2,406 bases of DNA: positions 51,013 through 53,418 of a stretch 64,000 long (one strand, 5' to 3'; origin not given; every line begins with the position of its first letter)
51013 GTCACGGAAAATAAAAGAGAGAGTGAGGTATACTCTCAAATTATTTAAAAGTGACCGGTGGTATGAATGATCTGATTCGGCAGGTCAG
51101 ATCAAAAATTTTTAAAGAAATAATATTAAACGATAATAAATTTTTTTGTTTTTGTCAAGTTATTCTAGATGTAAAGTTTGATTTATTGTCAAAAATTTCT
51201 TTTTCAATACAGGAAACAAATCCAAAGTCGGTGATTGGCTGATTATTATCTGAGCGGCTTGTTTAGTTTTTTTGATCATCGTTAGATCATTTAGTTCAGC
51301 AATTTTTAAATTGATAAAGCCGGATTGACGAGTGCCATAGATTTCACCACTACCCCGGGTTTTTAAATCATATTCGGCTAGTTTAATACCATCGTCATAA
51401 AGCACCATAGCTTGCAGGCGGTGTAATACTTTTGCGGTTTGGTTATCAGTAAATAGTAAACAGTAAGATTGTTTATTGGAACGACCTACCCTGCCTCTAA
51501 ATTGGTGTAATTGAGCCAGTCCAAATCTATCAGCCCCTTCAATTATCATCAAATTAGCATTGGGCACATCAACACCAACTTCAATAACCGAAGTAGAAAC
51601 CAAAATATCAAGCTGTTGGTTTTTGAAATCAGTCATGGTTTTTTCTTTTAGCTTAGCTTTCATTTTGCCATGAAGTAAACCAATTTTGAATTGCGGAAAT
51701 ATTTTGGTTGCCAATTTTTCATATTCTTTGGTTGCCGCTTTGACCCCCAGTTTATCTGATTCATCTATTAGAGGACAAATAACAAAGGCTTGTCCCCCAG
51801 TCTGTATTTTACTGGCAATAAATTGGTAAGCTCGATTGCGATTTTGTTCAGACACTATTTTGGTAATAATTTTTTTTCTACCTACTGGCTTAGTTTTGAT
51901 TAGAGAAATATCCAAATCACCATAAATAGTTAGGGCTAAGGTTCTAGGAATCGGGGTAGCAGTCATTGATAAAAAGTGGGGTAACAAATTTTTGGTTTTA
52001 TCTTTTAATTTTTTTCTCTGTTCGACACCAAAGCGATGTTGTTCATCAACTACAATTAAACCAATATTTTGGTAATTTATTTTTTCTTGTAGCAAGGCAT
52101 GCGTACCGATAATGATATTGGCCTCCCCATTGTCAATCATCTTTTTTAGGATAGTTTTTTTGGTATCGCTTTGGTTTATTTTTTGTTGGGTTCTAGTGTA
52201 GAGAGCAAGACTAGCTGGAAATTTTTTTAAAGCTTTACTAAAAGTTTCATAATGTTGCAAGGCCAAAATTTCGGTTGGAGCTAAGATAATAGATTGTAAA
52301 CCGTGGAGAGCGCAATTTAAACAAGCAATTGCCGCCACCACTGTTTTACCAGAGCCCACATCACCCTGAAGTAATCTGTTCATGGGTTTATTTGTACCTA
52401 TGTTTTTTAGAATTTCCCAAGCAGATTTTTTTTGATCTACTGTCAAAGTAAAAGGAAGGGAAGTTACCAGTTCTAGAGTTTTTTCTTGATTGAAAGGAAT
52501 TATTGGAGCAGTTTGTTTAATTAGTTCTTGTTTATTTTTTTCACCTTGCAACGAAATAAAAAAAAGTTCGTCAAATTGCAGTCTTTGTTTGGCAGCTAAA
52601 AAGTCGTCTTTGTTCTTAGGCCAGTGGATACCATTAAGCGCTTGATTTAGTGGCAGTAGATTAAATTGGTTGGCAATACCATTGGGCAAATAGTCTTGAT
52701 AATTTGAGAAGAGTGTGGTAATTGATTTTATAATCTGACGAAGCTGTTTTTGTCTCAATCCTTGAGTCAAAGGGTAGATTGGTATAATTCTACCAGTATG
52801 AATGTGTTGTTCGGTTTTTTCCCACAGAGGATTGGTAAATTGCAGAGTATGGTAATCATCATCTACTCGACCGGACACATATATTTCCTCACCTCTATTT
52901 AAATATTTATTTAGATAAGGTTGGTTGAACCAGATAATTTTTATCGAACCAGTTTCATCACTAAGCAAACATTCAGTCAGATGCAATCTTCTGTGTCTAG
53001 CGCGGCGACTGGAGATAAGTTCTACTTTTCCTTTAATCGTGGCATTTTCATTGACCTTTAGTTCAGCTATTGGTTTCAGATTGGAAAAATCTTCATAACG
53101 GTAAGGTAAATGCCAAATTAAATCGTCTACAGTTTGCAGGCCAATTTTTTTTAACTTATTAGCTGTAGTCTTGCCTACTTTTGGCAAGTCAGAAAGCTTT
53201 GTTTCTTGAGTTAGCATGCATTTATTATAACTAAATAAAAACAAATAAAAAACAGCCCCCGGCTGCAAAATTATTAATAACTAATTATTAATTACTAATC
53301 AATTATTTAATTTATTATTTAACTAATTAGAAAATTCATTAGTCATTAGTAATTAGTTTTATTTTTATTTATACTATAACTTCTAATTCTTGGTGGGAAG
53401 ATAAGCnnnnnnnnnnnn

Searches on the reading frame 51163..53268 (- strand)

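Call 24: search_protein_families(library=pfam, proteins=[window:51163-53268:-], max_evalue=0.0001)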
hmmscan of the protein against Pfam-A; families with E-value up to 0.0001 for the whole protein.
window:51163-53268:- (702 aa): 8 families
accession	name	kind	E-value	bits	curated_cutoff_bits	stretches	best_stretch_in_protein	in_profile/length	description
PF17191.10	RecG_wedge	-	2.3e-32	112.3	23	1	30-182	7-157/162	RecG wedge domain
PF00270.35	DEAD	-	4.3e-25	88.8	26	1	295-444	14-164/167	DEAD/DEAH box helicase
PF00271.37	Helicase_C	-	1.2e-21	77.5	23.5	1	483-597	9-109/110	Helicase conserved C-terminal domain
PF04851.21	ResIII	-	6e-15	56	22.5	1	278-439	7-162/164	Type III restriction enzyme, res subunit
PF19833.4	RecG_dom3_C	-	5.4e-08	33.2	26.8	1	625-684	2-63/87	ATP-dependent DNA helicase RecG, domain 3, C-terminal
PF22590.2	Cas3-like_C_2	-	1.4e-07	32.2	27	1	509-598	12-105/106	CRISPR-associated nuclease/helicase Cas3, C-terminal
PF01336.31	tRNA_anti-codon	-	1e-06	29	27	1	77-146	2-69/75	OB-fold nucleic acid binding domain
PF00176.29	SNF2-rel_dom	-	2.1e-05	24.2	24.9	1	293-444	15-168/290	SNF2-related domain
